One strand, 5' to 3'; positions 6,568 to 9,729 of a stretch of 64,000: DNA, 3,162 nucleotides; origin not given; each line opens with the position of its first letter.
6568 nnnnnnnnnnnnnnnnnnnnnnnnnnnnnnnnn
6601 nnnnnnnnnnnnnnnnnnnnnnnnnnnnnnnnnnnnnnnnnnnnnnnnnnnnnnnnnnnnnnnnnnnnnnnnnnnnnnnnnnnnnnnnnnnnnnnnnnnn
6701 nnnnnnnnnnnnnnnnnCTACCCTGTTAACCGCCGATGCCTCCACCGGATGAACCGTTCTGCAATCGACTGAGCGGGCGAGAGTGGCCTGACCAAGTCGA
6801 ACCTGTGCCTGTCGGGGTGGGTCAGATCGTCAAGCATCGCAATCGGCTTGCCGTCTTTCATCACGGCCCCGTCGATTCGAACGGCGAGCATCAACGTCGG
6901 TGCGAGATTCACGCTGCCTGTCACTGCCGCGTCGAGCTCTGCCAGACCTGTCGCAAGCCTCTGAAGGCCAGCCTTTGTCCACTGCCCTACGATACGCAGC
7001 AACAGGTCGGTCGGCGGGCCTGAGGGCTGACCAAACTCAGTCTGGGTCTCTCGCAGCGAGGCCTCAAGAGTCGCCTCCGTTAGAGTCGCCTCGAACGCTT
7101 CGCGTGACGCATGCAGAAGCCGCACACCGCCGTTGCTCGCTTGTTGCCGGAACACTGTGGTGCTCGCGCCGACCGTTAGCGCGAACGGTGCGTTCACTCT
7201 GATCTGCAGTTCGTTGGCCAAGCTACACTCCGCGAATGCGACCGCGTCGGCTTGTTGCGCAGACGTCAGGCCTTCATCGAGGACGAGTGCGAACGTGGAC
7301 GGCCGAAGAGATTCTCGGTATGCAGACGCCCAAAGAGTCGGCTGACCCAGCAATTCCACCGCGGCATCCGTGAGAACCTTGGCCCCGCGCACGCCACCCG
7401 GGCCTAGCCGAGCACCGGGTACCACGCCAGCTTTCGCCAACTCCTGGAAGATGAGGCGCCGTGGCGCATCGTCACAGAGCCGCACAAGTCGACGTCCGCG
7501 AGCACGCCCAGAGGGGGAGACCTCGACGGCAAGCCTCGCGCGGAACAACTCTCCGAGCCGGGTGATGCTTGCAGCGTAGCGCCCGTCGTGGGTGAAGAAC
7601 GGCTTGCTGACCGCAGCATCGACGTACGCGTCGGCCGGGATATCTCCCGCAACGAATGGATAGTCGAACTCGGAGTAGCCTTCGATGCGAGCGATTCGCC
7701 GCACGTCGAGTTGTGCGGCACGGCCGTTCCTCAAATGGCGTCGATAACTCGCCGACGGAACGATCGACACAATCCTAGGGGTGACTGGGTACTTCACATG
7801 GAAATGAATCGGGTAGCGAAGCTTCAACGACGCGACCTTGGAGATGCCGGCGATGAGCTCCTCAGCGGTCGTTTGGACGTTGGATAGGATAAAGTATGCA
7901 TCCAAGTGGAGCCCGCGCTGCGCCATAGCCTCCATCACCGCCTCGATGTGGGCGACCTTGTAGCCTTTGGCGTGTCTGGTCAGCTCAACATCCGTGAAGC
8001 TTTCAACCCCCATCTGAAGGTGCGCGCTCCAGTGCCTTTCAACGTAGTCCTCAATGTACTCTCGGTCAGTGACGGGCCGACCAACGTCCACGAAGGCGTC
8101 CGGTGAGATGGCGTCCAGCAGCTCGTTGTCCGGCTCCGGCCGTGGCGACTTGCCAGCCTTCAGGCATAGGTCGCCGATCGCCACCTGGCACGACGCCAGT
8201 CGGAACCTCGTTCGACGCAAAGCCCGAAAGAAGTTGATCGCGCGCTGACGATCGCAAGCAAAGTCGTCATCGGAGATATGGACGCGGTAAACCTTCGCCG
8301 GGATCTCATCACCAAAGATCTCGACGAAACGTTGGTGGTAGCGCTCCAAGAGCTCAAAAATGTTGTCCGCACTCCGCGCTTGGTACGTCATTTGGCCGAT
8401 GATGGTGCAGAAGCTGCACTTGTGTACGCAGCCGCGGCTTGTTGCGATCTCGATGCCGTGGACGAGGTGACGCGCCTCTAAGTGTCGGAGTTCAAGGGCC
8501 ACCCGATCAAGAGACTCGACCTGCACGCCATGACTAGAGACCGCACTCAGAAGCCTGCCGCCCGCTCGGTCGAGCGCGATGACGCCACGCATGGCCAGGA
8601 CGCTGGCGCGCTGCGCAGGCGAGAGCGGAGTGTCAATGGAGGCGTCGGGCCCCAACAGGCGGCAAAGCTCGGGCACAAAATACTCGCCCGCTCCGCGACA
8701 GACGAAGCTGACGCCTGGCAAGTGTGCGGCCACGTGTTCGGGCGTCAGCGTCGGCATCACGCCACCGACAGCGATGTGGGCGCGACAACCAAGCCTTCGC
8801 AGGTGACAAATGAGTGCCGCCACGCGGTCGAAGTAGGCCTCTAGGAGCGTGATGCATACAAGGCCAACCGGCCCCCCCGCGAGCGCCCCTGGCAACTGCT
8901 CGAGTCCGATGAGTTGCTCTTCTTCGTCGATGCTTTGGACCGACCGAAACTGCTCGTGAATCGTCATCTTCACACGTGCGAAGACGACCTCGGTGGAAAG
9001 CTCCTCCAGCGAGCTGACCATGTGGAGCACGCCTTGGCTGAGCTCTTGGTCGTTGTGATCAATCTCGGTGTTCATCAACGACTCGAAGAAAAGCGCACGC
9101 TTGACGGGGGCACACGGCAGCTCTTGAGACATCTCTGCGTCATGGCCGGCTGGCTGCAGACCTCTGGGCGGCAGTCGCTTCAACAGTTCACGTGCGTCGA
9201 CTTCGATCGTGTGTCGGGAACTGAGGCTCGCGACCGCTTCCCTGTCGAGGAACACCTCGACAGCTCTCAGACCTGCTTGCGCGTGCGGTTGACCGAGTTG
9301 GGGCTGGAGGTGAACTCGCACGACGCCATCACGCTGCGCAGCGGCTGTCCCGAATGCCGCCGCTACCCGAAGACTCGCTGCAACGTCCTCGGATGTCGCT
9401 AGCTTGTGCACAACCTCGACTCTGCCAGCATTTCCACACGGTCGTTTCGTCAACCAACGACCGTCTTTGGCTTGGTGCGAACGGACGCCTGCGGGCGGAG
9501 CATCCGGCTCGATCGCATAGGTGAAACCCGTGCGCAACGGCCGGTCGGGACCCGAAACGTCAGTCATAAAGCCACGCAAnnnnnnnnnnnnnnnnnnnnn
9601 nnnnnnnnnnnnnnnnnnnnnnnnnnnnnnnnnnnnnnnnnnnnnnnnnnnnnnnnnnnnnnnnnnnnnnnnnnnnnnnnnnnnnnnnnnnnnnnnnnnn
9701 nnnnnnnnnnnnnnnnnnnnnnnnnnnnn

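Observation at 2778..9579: Four-gene operon: B12-rSAM (953 aa), Zn-ribbon rSAM, DegT aminotransferase, twitch rSAM, with the last three genes chained by 4-nt overlaps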

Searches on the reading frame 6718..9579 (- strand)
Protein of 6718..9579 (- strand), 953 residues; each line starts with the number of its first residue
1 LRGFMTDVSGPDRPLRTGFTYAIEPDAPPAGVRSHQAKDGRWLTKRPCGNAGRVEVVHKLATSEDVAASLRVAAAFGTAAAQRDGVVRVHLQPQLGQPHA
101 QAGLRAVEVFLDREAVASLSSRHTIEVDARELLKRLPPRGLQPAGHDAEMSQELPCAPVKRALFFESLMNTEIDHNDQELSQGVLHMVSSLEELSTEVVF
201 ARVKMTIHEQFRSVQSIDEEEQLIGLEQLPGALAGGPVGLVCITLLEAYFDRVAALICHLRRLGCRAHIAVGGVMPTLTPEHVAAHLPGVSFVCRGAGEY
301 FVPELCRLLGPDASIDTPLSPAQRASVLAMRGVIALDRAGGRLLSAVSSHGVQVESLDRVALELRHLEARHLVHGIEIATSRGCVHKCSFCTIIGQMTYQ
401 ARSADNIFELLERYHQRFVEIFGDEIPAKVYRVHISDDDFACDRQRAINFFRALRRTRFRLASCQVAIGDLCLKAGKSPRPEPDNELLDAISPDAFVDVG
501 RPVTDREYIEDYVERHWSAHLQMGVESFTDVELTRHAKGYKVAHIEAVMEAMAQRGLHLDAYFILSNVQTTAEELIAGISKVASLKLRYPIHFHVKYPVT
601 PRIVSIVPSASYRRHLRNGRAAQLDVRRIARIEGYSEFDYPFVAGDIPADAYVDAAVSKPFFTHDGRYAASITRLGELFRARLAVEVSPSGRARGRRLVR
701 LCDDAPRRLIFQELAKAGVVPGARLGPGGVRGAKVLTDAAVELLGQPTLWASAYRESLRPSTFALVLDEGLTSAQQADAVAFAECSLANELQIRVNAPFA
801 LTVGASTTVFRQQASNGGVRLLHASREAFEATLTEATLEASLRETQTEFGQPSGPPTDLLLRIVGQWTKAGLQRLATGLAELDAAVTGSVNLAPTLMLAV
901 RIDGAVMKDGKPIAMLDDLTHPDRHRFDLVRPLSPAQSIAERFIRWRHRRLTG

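Call 4: search_protein_families(library=pfam, proteins=[window:6718-9579:-], max_evalue=0.01)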
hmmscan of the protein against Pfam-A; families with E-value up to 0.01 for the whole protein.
window:6718-9579:- (953 aa): 2 families
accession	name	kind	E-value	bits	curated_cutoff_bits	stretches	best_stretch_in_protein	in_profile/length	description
PF04055.27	Radical_SAM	-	2.7e-06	28.1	29.5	1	380-560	3-146/166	Radical SAM superfamily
PF02310.24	B12-binding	-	4.3e-06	27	32.1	1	238-305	52-120/121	B12 binding domain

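Call 5: search_protein_families(library=ncbifam, proteins=[window:6718-9579:-], max_evalue=0.01)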
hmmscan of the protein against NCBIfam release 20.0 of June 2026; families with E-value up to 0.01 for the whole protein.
window:6718-9579:- (953 aa): 9 families
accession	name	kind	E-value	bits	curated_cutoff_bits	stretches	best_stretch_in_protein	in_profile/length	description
TIGR04013.1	B12_SAM_MJ_1487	hypoth_equivalog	3.1e-09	36.2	251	1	240-417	46-195/382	TIGR04013 family B12-binding domain/radical SAM domain-containing protein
TIGR03975.1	rSAM_ocin_1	subfamily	4.7e-09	35.3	281.85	1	257-418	148-309/606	RiPP maturation radical SAM C-methyltransferase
TIGR04072.2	rSAM_ladder_B12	equivalog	3.2e-07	29.4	360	0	376-415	181-222/443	lipid biosynthesis B12-binding/radical SAM protein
NF038361.1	rSAM_Sden_1168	equivalog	1.6e-06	26.9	575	1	376-457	283-355/560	Sden_1168 family B12-binding radical SAM P-methyltransferase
TIGR03471.1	HpnJ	equivalog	1.9e-06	27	577.6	1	354-459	175-275/472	hopanoid biosynthesis associated radical SAM protein HpnJ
TIGR02026.1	BchE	equivalog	2.8e-06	26.5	481.35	1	241-418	67-238/497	magnesium-protoporphyrin IX monomethyl ester anaerobic oxidative cyclase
NF040542.1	rSAM_RCCLKC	equivalog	0.00017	20.9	450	0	366-395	173-200/423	arsinothricin biosynthesis radical SAM protein ArsL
NF040546.1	rSAM_CUAEP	equivalog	0.0033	16.2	500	0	523-583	279-339/468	CUAEP/CCAEP-tail radical SAM (seleno)protein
TIGR04479.1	bcpD_PhpK_rSAM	subfamily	0.0052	15.2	600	1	354-456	220-313/504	PhpK family radical SAM P-methyltransferase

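Call 13: find_homologous_proteins(query=window:6718-9579:-, max_evalue=0.001)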
Query window:6718-9579:- (953 aa): 191 proteins with E <= 0.001 among 8000 candidates; the best 120 are listed.
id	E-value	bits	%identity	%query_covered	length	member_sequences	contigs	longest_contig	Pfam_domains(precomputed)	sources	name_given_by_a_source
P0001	0.0e+0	1800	100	84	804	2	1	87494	PF04055.28,PF02310.25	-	-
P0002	4.6e-264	897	50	99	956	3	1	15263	-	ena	-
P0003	1.7e-263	895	51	98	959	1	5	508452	PF02310.25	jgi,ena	-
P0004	2.8e-234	798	46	99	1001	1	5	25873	PF04055.28,PF02310.25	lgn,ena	-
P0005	4.8e-229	781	56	74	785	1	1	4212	PF02310.25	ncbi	ncbi:MAG: radical SAM superfamily enzyme YgiQ (UPF0313 family), partial [Myxococcota bacterium]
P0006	1.2e-221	757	44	97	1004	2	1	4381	PF04055.28,PF02310.25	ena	-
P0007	1.7e-220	753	51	78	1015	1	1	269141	PF04055.28,PF02310.25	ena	-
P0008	4.1e-220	752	59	63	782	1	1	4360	PF04055.28,PF02310.25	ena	-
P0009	5.6e-208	711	50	77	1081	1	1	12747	PF04055.28,PF02310.25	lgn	-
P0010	9.0e-206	704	50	74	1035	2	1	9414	PF02310.25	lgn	-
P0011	1.9e-204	700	47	81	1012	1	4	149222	PF02310.25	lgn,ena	-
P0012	2.3e-202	693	48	78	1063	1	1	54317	PF04055.28,PF02310.25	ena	-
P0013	2.7e-200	686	48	79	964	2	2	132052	PF02310.25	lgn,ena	-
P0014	5.5e-200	685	49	77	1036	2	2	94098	PF04055.28,PF02310.25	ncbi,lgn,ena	-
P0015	6.1e-200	685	47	81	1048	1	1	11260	PF02310.25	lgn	-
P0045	1.6e-190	654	53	60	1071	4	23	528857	PF04055.28,PF02310.25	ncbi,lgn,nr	ncbi:MAG: cobalamin-dependent protein [Polyangiaceae bacterium]|nr:cobalamin-dependent protein [Poly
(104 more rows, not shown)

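Call 15: find_encoding_contigs(protein=P0003, flank=10000, max_places=2)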
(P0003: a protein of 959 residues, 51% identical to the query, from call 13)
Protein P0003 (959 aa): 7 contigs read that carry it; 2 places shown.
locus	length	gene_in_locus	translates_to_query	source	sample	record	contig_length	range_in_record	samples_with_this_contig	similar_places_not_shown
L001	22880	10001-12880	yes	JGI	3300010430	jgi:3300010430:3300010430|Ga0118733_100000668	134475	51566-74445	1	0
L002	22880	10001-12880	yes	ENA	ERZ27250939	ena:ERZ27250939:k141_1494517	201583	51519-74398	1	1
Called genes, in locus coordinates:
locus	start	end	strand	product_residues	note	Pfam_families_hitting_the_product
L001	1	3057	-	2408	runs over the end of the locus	PF13699:eCIS_core (weak)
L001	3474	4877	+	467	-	PF01546:Peptidase_M20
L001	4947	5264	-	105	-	PF05635:23S_rRNA_IVP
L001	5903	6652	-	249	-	PF00106:adh_short, PF08659:KR, PF23441:SDR, PF01370:Epimerase (weak), PF13561:adh_short_C2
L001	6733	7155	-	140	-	PF02082:Rrf2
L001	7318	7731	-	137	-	PF00581:Rhodanese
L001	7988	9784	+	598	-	PF03190:Thioredox_DsbH, PF13098:Thioredoxin_2, PF13899:Thioredoxin_7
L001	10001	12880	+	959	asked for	PF02310:B12-binding (weak)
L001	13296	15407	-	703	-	-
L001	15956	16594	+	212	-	-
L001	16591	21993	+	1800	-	PF00041:fn3 (faint), PF13620:CarboxypepD_reg, PF17425:Arylsulfotran_N (faint), PF16656:Pur_ac_phosph_N (weak)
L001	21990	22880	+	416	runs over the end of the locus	-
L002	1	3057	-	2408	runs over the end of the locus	PF13699:eCIS_core (weak)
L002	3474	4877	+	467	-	PF01546:Peptidase_M20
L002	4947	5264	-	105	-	PF05635:23S_rRNA_IVP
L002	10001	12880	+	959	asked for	PF02310:B12-binding (weak)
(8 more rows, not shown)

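Call 16: find_encoding_contigs(protein=P0045, flank=10000, max_places=2)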
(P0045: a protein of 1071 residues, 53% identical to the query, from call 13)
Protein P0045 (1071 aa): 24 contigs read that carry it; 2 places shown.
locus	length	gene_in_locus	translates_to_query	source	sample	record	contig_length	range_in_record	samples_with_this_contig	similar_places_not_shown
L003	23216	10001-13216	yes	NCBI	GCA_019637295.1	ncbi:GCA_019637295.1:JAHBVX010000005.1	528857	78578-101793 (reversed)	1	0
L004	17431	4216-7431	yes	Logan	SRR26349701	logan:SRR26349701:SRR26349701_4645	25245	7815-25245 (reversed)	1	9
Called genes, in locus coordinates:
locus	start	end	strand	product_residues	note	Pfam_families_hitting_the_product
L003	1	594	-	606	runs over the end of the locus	PF17517:IgGFc_binding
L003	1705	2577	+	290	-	PF11617:Cu-binding_MopE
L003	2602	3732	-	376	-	PF04055:Radical_SAM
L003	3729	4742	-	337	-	PF04055:Radical_SAM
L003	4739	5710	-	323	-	PF04055:Radical_SAM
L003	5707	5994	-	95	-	-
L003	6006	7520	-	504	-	PF13353:Fer4_12, PF04055:Radical_SAM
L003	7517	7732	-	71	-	-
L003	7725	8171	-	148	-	PF27806:HxsD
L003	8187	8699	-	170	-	-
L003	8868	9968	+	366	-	-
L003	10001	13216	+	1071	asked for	PF02310:B12-binding, PF04055:Radical_SAM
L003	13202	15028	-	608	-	PF04055:Radical_SAM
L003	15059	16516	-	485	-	PF04055:Radical_SAM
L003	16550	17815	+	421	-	-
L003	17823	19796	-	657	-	PF07719:TPR_2 (faint), PF13428:TPR_14 (faint), PF13432:TPR_16 (faint), PF00515:TPR_1 (faint), PF14559:TPR_19 (faint), PF13181:TPR_8 (faint)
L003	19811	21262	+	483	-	PF04055:Radical_SAM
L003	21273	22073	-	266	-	PF01483:P_proprotein (faint)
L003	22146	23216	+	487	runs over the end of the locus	PF00919:UPF0004, PF04055:Radical_SAM, PF01938:TRAM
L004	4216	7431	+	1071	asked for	PF02310:B12-binding, PF04055:Radical_SAM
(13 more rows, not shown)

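Call 44: find_encoding_contigs(protein=P0002, flank=10000, max_places=1)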
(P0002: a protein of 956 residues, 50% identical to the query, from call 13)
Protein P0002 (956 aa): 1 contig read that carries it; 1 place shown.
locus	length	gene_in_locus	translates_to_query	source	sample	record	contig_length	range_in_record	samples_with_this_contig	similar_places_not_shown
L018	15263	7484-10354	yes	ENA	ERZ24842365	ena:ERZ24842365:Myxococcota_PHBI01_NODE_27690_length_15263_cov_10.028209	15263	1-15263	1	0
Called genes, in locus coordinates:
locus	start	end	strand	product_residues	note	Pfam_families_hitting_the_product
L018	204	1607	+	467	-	PF01546:Peptidase_M20, PF07687:M20_dimer (weak)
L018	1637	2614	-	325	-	-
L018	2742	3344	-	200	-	-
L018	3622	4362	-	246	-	PF00561:Abhydrolase_1 (weak)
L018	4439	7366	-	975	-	PF00675:Peptidase_M16, PF05193:Peptidase_M16_C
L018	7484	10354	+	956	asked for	-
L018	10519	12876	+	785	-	PF00654:Voltage_CLC, PF00571:CBS (faint), PF00359:PTS_EIIA_2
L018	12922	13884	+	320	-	PF14247:DUF4344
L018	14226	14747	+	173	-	-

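Call 45: find_encoding_contigs(protein=P0007, flank=10000, max_places=1)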
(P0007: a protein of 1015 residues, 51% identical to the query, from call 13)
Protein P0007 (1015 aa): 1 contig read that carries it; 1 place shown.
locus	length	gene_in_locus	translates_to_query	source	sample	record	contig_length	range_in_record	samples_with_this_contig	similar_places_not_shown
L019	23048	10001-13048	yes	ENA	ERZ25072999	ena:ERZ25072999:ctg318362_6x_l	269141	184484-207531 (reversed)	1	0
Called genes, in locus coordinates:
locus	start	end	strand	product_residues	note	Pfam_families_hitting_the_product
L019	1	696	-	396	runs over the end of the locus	-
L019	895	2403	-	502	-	PF13353:Fer4_12, PF04055:Radical_SAM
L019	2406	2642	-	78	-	-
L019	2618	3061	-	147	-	PF27806:HxsD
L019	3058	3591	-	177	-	-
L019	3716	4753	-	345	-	PF04055:Radical_SAM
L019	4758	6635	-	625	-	PF04055:Radical_SAM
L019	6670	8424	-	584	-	PF04055:Radical_SAM (weak)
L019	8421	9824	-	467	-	PF04055:Radical_SAM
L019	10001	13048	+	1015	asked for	PF02310:B12-binding (weak), PF04055:Radical_SAM (faint)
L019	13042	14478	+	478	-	PF04055:Radical_SAM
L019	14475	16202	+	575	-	PF04055:Radical_SAM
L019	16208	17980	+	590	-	PF00515:TPR_1 (faint), PF07719:TPR_2 (faint), PF13181:TPR_8 (faint), PF13428:TPR_14 (faint), PF14559:TPR_19 (faint)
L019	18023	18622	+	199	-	-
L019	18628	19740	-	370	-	PF03150:CCP_MauG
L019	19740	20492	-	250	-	-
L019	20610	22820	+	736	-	PF01266:DAO (faint), PF01494:FAD_binding_3, PF04820:Trp_halogenase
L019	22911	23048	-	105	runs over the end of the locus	-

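Call 55: predict_structure(alignment_id=A2)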
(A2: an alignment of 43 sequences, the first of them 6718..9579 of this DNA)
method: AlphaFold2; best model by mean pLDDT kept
length: 953 residues; sequences in the alignment: 43
mean_pLDDT: 86.6   pTM: 0.87
mean pLDDT of the five models: 86.6, 85.1, 84.5, 83.1, 80.1
residues with pLDDT >= 90: 559; 70-90: 280; 50-70: 98; < 50: 16
segments of 3 or more residues with pLDDT < 50: 1-12
pLDDT, mean of each block of 10 residues (from residue 1): 33 63 92 93 93 95 96 95 89 92 89 93 94 84 56 86 88 71 91 94 77 57 87 95 91 94 98 76 96 92 96 96 94 97 95 82 93 90 66 60 91 97 95 89 93 96 92 91 97 92 90 85 88 88 96 95 94 98 96 92 88 92 93 94 94 94 95 98 95 95 96 86 60 89 93 85 84 87 87 75 72 60 63 83 74 63 86 89 77 78 91 94 89 82 82 70
secondary structure, 60 per line:
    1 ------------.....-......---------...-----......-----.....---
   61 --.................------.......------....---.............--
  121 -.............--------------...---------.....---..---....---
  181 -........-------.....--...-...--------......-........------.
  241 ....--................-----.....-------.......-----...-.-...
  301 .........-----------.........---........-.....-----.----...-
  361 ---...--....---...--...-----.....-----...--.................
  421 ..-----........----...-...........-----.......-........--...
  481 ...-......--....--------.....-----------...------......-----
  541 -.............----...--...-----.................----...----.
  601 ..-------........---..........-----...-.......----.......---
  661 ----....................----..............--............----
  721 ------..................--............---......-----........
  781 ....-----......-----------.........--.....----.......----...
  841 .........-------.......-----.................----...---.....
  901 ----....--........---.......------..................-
elements in order (helices of 4 or more, strands of 3 or more residues): H13-17 E19-24 E34-36 E42-47 E53-57 H63-79 E86-92 E99-102 E106-112 H113-118 H122-134 E161-165 H174-177 H182-189 E197-201 E204-206 H219-222 H226-233 E240-244 H247-262 E268-272 H280-286 E292-294 H298-309 H321-329 E333-337 E342-346 H369-372 E376-378 E381-383 H389-393 E399-401 H404-422 H428-431 E432-435 H444-454 E460-466 H468-471 E472-475 E478-483 H485-490 H505-509 E521-523 H530-535 H542-554 E559-561 E564-566 H572-588 E593-595 E600-602 H610-617 E624-630 E640-646 H651-657 H665-684 H689-702 H705-716 H727-744 H747-758 E762-767 H773-784 E790-795 E807-815 E818-822 E827-833 H838-849 E857-863 H869-885 E890-892 E896-900 E905-908 E911-915 H922-928 H935-952
